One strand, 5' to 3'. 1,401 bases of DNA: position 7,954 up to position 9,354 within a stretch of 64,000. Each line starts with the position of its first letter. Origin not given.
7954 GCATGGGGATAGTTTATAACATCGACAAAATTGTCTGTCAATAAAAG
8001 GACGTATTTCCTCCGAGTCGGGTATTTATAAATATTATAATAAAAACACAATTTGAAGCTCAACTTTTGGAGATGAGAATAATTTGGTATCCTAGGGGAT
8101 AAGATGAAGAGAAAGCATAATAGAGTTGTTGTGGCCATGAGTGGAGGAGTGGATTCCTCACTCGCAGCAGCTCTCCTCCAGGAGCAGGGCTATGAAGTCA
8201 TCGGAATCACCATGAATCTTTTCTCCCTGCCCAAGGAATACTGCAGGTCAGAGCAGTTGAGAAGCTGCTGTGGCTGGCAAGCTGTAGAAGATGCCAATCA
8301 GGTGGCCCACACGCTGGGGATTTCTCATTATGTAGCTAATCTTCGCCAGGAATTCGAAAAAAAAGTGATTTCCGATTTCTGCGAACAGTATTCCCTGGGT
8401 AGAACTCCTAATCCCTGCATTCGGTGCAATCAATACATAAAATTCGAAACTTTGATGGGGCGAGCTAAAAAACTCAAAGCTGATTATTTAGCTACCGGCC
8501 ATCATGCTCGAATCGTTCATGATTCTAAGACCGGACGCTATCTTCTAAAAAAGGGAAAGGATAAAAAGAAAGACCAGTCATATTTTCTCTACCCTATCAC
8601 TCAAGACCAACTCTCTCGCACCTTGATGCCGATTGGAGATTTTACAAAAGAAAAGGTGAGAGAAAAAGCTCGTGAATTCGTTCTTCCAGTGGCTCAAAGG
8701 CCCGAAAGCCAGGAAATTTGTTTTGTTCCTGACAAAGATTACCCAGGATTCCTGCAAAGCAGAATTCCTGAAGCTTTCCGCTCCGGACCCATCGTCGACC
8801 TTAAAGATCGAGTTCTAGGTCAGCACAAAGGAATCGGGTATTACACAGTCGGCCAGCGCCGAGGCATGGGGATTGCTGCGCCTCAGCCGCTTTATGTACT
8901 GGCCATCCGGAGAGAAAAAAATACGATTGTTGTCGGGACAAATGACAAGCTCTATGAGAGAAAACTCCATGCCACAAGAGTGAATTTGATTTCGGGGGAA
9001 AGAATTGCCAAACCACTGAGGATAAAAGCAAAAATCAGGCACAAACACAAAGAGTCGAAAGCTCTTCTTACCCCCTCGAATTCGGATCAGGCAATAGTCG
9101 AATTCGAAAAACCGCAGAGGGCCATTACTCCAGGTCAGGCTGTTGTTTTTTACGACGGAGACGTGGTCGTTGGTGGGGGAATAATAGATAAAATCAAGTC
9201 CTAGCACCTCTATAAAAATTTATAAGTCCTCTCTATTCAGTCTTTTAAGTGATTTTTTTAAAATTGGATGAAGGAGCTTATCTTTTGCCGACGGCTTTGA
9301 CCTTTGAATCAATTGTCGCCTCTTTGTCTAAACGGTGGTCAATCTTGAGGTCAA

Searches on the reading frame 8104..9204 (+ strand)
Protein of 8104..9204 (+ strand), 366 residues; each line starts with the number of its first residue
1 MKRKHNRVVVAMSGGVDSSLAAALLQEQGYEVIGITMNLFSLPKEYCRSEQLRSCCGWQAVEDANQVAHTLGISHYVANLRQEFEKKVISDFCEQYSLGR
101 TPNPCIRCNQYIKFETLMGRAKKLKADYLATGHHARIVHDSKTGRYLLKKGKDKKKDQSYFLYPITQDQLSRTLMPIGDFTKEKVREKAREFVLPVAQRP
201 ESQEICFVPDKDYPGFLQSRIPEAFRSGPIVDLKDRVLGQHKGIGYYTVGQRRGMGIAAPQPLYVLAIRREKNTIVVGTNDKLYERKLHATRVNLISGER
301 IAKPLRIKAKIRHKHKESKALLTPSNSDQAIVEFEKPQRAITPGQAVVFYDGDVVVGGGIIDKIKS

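Call 51: search_protein_families(library=pfam, proteins=[window:8104-9204:+], max_evalue=0.00001)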
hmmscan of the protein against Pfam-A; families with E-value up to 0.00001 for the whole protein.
window:8104-9204:+ (366 aa): 3 families
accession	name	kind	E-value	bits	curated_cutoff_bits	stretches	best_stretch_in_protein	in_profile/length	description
PF03054.22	tRNA_Me_trans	-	4.7e-74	248.9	20.6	1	7-209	2-201/202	tRNA methyl transferase HUP domain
PF20258.4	tRNA_Me_trans_C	-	2.8e-21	76.1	20.6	1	286-361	2-77/77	Aminomethyltransferase beta-barrel domain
PF20259.3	tRNA_Me_trans_M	-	4e-19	68.4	27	1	216-278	3-65/66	tRNA methyl transferase PRC-barrel domain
